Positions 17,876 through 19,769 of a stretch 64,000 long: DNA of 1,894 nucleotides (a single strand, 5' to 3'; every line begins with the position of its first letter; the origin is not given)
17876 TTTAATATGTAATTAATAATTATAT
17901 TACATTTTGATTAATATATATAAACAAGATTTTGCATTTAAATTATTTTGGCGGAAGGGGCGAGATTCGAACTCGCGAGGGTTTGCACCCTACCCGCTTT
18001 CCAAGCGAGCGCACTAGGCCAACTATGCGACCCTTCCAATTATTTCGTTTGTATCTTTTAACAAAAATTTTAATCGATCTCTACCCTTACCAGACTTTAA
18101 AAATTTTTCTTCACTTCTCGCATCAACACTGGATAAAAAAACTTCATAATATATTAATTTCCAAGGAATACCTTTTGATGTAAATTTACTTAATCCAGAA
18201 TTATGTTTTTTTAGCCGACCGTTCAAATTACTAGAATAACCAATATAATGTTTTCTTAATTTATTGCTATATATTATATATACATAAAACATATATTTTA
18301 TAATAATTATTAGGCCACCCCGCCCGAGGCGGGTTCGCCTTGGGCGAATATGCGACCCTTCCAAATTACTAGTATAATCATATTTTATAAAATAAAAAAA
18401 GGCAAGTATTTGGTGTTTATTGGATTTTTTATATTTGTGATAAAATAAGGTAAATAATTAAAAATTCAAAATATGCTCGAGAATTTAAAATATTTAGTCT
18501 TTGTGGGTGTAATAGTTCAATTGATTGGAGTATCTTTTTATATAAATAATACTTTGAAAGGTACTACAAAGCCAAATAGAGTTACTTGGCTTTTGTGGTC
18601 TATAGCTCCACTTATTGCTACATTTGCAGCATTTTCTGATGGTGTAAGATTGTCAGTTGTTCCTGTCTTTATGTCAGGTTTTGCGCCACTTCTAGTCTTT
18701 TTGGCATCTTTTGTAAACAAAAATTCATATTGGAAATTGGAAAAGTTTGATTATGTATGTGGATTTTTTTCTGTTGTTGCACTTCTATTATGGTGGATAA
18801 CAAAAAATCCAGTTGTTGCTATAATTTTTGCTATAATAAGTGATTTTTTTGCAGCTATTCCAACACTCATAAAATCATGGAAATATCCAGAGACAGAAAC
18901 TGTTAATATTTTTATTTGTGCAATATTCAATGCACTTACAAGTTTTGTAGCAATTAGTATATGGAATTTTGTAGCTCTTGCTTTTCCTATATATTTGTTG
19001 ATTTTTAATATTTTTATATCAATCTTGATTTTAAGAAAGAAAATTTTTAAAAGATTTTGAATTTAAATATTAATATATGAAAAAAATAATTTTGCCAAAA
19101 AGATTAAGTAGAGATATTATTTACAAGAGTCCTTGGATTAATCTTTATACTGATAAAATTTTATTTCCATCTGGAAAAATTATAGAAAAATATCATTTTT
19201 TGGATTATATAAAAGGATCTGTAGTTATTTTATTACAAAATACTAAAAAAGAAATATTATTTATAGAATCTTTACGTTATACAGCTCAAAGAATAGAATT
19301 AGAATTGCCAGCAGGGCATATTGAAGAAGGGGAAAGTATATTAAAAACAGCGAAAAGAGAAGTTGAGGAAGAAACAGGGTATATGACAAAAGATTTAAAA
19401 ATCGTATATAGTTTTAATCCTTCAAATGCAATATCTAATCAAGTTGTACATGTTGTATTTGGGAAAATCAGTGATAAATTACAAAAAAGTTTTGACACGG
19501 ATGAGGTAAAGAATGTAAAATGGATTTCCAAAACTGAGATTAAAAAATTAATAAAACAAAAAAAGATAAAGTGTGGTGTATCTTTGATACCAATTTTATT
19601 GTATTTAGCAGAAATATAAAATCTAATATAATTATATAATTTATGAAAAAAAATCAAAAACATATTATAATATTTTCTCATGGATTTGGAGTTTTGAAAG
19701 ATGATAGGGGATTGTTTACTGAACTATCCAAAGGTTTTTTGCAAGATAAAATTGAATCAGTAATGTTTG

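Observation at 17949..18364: GIY-YIG nuclease gene overlapping tRNA-Ser, flanked by a duplicated tRNA 5' fragment with GC hairpins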

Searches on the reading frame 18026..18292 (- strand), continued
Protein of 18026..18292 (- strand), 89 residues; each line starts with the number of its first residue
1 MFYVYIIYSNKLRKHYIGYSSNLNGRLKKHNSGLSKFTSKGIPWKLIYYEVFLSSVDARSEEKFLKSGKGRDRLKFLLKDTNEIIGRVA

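Call 71: search_solved_structures(query=A1, max_evalue=1)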
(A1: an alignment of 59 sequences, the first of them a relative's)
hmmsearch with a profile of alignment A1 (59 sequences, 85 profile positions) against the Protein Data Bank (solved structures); distinct sequences matched with E-value up to 1: 12.
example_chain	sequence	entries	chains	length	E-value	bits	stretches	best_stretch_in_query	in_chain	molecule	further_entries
1zg2_A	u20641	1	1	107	3.9e-09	39.8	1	2-69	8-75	Hypothetical UPF0213 protein BH0048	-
1ywl_A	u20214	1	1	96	6.2e-06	29.5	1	2-78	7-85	Hypothetical UPF0213 protein EF2693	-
7wme_A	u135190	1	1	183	0.00059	23.2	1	3-47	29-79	Structure-specific endonuclease subunit SLX1 homolog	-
7cq2_A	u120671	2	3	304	0.0072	19.7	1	2-62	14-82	Structure-specific endonuclease subunit SLX1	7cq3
6seh_C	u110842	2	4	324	0.019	18.4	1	1-47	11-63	Structure-specific endonuclease subunit SLX1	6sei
7cq4_A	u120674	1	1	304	0.046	17.1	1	2-62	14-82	Structure-specific endonuclease subunit SLX1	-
4xlg_A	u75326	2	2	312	0.051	17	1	2-36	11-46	Structure-specific endonuclease subunit SLX1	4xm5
1mk0_A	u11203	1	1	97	0.096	16.1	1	4-35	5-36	Intron-associated endonuclease 1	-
1xfv_A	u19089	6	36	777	0.13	15.7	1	6-66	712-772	Calmodulin-sensitive adenylate cyclase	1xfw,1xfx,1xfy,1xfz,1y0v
6uzb_H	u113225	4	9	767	0.13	15.7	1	6-66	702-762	Calmodulin-sensitive adenylate cyclase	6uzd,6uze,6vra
1xfu_A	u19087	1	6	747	0.15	15.5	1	6-66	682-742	Calmodulin-sensitive adenylate cyclase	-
1iv8_A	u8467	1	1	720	0.2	15.1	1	14-46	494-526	MALTOOLIGOSYL TREHALOSE SYNTHASE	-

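Call 76: predict_structure(alignment_id=A1)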
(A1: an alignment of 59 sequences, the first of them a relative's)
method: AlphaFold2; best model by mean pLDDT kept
length: 89 residues; sequences in the alignment: 59
mean_pLDDT: 93.2   pTM: 0.82
mean pLDDT of the five models: 93.2, 91.6, 91.4, 91.3, 88.5
residues with pLDDT >= 90: 77; 70-90: 9; 50-70: 1; < 50: 2
segments of 3 or more residues with pLDDT < 50: none
pLDDT, mean of each block of 10 residues (from residue 1): 96 95 97 92 96 98 96 93 73
secondary structure, 60 per line:
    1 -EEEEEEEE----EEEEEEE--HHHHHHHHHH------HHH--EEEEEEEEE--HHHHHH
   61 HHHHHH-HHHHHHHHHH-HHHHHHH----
elements in order: E2-9 E14-20 H23-32 E44-52 H55-66 H68-77 H79-85

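Call 79: fold_search(model_id=the predicted structure, library=pdb)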
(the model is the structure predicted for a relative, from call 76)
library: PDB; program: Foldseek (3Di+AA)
matches with E <= 10: 179; with E <= 0.001: 1
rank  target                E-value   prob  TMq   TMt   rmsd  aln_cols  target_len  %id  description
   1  1zg2_MODEL_1_A        6.0e-04  1.00  0.53  0.51   7.3        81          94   33  Solution NMR structure of the UPF0213 protein BH0048 from Bacillus halodurans. Northeast Structural Genomics t (released 2005-06-21)
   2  7cq2_A                2.0e-03  1.00  0.64  0.22   5.3        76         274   25  Crystal structure of Slx1-Slx4 (released 2021-06-16)
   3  7cq3_A                6.5e-03  1.00  0.64  0.20   1.5        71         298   27  Crystal structure of Slx1-Slx4 (released 2021-06-16)
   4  6seh_A                6.5e-03  1.00  0.63  0.24   2.3        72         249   32  Recognition and processing of branched DNA substrates by Slx1-Slx4 nuclease (released 2019-09-25)
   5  4xlg_A                6.5e-03  1.00  0.60  0.22   3.2        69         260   29  C. glabrata Slx1 in complex with Slx4CCD. (released 2015-03-25)
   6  6sei_C                1.1e-02  1.00  0.61  0.22   2.3        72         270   30  Recognition and processing of branched DNA substrates by Slx1-Slx4 nuclease (released 2019-09-25)
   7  7cq4_A                1.2e-02  1.00  0.65  0.21   2.2        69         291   28  Crystal structure of Slx1-Slx4 in complex with 5'flap DNA (released 2021-06-16)
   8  6sei_A                1.5e-02  1.00  0.62  0.21   2.2        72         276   32  Recognition and processing of branched DNA substrates by Slx1-Slx4 nuclease (released 2019-09-25)
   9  7cq2_B                1.5e-02  1.00  0.60  0.19   3.2        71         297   25  Crystal structure of Slx1-Slx4 (released 2021-06-16)
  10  6seh_C                1.6e-02  1.00  0.63  0.24   3.4        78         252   29  Recognition and processing of branched DNA substrates by Slx1-Slx4 nuclease (released 2019-09-25)
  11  4xm5                  1.8e-02  1.00  0.59  0.21   3.8        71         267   28  C. glabrata Slx1. (released 2015-03-25)
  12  1ln0_A                2.2e-01  0.85  0.50  0.49   3.5        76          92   18  Structure of the Catalytic Domain of Homing Endonuclease I-TevI (released 2002-10-30)
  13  7qoh_h                4.2e-01  0.66  0.43  0.50   3.4        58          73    9  Unique vertex of the phicrAss001 virion with C5 symmetry imposed (released 2023-03-29)
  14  1mk0                  4.8e-01  0.69  0.52  0.48   3.7        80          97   19  catalytic domain of intron endonuclease I-TevI, E75A mutant (released 2002-10-30)
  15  1ln0_B                5.5e-01  0.66  0.51  0.48   3.4        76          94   18  Structure of the Catalytic Domain of Homing Endonuclease I-TevI (released 2002-10-30)
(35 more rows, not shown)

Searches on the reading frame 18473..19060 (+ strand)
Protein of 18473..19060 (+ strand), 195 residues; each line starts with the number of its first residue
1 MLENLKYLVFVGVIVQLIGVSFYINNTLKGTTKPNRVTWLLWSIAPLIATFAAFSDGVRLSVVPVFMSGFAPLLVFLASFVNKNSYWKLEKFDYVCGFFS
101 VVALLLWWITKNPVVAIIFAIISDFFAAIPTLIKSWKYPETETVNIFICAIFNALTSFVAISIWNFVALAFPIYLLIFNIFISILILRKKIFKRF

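Call 6: search_protein_families(library=pfam, proteins=[window:18473-19060:+], max_evalue=0.01)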
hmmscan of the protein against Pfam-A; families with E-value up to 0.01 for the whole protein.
window:18473-19060:+ (195 aa): 0 families

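Call 59: find_encoding_contigs(protein=window:18473-19060:+, flank=3000, max_places=10)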
Protein window:18473-19060:+ (195 aa): 4 contigs read that carry it; 2 places shown.
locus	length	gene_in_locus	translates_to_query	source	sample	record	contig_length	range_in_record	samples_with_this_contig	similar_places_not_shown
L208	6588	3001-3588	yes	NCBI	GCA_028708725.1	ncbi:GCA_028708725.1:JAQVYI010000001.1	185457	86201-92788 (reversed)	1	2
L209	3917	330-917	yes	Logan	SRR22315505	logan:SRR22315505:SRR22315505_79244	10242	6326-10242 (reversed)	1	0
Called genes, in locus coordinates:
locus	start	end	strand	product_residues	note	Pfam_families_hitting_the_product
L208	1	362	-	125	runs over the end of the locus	PF02629:CoA_binding, PF13380:CoA_binding_2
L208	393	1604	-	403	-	PF07690:MFS_1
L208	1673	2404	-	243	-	PF03141:Methyltransf_29, PF13489:Methyltransf_23, PF01209:Ubie_methyltran, PF13847:Methyltransf_31, PF08241:Methyltransf_11, PF08242:Methyltransf_12, PF13649:Methyltransf_25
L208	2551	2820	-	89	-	PF01541:GIY-YIG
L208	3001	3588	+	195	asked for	-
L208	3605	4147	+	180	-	PF28549:NDPSase_N (weak), PF00293:NUDIX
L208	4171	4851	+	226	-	-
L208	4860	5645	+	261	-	PF00990:GGDEF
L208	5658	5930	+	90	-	-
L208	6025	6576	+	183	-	PF27309:MJ0753_N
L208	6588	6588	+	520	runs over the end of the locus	PF22694:CtpB_N-like, PF00595:PDZ (weak), PF13180:PDZ_2 (weak), PF17820:PDZ_6, PF03572:Peptidase_S41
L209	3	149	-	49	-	?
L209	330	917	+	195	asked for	-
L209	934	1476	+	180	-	PF28549:NDPSase_N (weak), PF00293:NUDIX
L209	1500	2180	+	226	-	-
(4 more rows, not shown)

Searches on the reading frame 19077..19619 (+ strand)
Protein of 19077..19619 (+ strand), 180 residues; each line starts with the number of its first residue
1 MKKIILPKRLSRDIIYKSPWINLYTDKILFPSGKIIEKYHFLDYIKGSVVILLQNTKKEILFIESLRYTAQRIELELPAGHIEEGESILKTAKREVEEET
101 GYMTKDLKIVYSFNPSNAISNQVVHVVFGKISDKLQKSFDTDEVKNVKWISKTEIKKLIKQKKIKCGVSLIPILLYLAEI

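Call 6: search_protein_families(library=pfam, proteins=[window:19077-19619:+], max_evalue=0.01)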
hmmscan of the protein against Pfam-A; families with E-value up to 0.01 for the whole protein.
window:19077-19619:+ (180 aa): 1 family
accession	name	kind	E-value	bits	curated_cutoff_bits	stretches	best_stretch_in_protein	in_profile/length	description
PF00293.34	NUDIX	-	8.3e-18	65.1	21.1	1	48-157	5-119/134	NUDIX domain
